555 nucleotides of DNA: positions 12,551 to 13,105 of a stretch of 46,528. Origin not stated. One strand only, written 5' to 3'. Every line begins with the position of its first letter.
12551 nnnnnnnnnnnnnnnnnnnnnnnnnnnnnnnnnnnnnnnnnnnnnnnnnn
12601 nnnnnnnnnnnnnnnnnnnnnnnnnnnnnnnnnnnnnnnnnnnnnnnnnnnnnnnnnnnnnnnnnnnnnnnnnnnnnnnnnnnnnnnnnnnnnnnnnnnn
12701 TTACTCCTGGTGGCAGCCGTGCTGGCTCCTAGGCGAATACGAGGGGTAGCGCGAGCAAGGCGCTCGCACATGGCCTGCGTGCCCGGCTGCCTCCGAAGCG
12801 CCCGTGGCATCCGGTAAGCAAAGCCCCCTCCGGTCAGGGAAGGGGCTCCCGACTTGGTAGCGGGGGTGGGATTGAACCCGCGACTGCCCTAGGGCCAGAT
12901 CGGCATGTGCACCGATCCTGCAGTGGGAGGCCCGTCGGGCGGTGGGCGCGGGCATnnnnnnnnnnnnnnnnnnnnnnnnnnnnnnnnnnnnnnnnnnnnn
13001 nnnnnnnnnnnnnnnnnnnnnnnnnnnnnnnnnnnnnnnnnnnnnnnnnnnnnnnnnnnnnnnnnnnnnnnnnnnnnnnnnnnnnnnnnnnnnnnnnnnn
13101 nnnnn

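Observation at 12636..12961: Highly structured ~200-nt element upstream of a flippase-like membrane protein: cobalamin-riboswitch-like, or a tRNA 3'-end relic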

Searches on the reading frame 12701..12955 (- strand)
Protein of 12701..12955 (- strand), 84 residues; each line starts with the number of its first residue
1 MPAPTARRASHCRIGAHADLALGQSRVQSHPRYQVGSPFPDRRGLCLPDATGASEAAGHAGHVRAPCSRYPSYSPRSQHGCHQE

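Call 8: search_protein_families(library=pfam, proteins=[window:12701-12955:-])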
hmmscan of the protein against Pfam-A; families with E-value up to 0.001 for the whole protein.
window:12701-12955:- (84 aa): 0 families
